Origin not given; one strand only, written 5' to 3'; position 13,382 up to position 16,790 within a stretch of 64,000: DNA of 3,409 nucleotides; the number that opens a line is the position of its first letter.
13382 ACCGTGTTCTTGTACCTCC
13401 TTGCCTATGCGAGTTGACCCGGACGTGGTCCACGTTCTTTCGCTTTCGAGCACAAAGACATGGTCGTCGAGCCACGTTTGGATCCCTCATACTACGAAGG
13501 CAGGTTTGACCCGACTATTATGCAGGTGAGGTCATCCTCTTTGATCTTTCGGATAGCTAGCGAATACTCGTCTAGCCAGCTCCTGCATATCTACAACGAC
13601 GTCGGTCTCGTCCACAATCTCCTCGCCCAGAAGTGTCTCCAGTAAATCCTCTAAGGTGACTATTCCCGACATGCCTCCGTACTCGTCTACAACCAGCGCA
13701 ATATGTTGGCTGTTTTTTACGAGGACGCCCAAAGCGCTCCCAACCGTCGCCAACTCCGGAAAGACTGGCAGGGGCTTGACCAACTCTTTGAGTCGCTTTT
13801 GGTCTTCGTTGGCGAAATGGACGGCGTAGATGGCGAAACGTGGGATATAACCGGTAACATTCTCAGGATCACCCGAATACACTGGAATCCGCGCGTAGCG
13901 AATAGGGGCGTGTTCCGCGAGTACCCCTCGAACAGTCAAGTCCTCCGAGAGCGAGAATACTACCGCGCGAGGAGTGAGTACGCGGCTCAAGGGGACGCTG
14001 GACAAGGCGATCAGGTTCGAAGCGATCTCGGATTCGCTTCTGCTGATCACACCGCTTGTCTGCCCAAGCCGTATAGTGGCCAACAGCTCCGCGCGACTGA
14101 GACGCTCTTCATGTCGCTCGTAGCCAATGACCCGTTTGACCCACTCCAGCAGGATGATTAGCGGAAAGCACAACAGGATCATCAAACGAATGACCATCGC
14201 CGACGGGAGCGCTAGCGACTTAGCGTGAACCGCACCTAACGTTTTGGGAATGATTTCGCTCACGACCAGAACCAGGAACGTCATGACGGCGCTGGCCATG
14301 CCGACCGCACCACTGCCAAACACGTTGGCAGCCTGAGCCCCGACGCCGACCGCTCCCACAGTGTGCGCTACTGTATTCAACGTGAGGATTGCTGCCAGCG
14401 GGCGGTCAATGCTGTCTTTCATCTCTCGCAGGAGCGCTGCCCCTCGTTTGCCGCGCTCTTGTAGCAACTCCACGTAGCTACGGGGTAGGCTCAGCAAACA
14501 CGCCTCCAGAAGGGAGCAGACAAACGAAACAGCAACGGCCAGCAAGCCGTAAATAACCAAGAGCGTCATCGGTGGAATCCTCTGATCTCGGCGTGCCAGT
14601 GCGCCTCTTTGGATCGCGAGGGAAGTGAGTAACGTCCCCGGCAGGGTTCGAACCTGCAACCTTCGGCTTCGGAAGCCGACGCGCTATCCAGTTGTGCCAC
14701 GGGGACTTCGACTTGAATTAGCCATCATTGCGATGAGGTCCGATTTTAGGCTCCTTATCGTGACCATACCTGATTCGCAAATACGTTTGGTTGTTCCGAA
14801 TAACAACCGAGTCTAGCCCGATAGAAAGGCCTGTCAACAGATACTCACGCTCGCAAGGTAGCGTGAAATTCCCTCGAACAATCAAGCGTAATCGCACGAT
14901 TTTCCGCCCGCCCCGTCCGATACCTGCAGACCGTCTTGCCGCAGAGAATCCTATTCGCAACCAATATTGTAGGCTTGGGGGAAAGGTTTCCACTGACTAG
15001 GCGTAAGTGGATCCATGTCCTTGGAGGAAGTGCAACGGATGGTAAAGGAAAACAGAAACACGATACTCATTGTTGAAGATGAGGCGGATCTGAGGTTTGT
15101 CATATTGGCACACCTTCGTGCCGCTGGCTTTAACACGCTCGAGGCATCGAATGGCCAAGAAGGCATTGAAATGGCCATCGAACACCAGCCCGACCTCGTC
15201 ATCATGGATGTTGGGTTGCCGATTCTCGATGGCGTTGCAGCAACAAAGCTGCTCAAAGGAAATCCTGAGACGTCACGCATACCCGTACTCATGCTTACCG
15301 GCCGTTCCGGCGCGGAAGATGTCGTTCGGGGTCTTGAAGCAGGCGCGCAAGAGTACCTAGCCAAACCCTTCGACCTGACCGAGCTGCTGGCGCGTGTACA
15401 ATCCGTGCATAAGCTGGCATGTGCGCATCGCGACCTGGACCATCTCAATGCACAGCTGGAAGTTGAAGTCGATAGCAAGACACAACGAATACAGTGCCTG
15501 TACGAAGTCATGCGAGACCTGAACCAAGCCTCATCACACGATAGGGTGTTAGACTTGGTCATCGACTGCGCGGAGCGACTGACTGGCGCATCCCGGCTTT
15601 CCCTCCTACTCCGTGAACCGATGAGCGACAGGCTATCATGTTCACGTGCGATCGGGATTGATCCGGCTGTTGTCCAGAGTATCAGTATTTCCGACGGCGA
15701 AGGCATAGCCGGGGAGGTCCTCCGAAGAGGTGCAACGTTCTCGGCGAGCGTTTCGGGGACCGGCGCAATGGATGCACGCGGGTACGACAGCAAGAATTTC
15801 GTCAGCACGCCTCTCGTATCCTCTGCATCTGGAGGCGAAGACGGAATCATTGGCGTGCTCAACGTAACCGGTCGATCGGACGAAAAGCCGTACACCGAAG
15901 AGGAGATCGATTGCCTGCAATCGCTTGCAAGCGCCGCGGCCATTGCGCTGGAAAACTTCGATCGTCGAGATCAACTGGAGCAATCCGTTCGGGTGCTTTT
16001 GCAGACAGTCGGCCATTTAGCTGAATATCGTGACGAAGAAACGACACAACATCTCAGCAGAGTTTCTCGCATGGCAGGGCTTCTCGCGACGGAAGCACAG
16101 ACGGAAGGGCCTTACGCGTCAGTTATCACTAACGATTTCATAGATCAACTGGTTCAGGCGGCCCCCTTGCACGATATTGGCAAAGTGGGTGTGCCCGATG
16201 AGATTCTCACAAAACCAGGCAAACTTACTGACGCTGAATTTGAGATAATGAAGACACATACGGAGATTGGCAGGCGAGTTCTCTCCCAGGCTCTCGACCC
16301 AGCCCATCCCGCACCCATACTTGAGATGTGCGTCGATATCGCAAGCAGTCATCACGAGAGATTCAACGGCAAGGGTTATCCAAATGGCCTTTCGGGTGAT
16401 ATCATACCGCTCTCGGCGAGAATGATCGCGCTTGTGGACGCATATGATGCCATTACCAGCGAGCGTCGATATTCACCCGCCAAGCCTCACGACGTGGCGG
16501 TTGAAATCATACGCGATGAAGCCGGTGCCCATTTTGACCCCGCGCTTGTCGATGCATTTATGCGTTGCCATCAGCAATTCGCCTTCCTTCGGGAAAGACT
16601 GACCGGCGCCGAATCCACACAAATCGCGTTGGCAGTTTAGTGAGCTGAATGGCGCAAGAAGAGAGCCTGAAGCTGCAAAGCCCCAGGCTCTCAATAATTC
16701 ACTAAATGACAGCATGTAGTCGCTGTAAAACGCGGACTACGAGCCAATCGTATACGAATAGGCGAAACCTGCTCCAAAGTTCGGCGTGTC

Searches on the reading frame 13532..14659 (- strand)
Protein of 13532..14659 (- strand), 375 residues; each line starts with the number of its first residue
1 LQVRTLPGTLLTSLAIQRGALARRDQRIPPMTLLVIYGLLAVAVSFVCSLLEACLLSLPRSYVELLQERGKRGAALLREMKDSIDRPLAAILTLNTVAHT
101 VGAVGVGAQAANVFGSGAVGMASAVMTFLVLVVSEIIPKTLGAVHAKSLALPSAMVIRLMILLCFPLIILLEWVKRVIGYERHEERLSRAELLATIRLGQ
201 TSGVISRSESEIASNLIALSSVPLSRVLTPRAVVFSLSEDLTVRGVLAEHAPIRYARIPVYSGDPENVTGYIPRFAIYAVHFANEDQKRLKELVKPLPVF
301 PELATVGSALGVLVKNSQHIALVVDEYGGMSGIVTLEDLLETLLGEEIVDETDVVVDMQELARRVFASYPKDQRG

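Call 29: search_protein_families(library=ncbifam, proteins=[window:13532-14659:-], max_evalue=0.00001)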
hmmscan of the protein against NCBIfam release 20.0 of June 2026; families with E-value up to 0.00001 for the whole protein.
window:13532-14659:- (375 aa): 4 families
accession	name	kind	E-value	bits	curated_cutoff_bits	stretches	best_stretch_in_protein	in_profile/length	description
TIGR03520.1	GldE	subfamily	4.2e-29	101.8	376.05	1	44-353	7-319/408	gliding motility-associated protein GldE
NF008604.1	PRK11573.1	equivalog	1.2e-25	90.3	475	1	32-346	8-328/428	hypothetical protein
NF052568.1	PolamExpPaeASal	equivalog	4.5e-23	81.7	500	1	34-352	6-341/424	polyamine export protein PaeA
NF011675.0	PRK15094.1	equivalog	1.7e-16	60.4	379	1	183-366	28-212/292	CNNM family magnesium/cobalt transport protein CorC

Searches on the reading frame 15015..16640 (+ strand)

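Call 42: search_protein_families(library=ncbifam, proteins=[window:15015-16640:+], max_evalue=0.00001)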
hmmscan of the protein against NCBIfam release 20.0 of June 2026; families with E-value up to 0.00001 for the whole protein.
window:15015-16640:+ (541 aa): 89 families (the best 25 are shown)
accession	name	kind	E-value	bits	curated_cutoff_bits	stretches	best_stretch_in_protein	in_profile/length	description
NF053512.1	nitric_RR_NosR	exception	6e-46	157.3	400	2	318-523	167-358/422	response regulator c-di-GMP phosphodiesterase, NosR family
TIGR02154.1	PhoB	equivalog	3.5e-33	114.8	296.2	1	15-189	3-173/226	phosphate regulon transcriptional regulator PhoB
NF041733.1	resp_reg_CseB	equivalog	2.6e-28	99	350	1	16-140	2-123/228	two-component system response regulator CseB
NF040689.1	MtrAB_MtrA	equivalog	7.3e-28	97.4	300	1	17-154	1-135/219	MtrAB system response regulator MtrA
NF007135.0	PRK09581.1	equivalog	1.1e-27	97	474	1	16-144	4-132/457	PleD family two-component system response regulator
TIGR01387.1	cztR_silR_copR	subfamily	1e-25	90.6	279.2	1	17-158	1-138/218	heavy metal response regulator transcription factor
NF047465.1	hybrid_HK_LvrA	exception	1.7e-25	89.2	1200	1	4-150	457-602/819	hybrid histidine kinase/response regulator LvrA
NF045944.1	ResRegRpaBCyano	equivalog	2.3e-25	89.3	330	1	18-138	1-118/229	response regulator transcription factor RpaB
NF008296.0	PRK11083.1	equivalog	3.4e-25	88.8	273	1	14-162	3-148/228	two-component system response regulator CreB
NF007982.1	PRK10710.1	equivalog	1.1e-24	87.3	380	1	12-164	5-150/235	envelope stress response regulator BaeR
NF053854.1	RespRegPhoBBctds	equivalog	8.7e-24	84.1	270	1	17-141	1-124/225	two-component system response regulator PhoB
NF007546.0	PRK10161.1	equivalog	3.7e-23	82.3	471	1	16-133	4-121/229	phosphate response regulator transcription factor PhoB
NF007820.0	PRK10529.1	equivalog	1.2e-22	80.4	325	1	15-160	2-144/225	two-component system response regulator KdpE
NF008469.0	PRK11361.1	equivalog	2e-22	79.5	714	1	14-152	4-140/461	acetoacetate metabolism transcriptional regulator AtoC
NF008567.0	PRK11517.1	equivalog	8.2e-22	77.7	353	1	17-134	3-117/223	response regulator transcription factor HprR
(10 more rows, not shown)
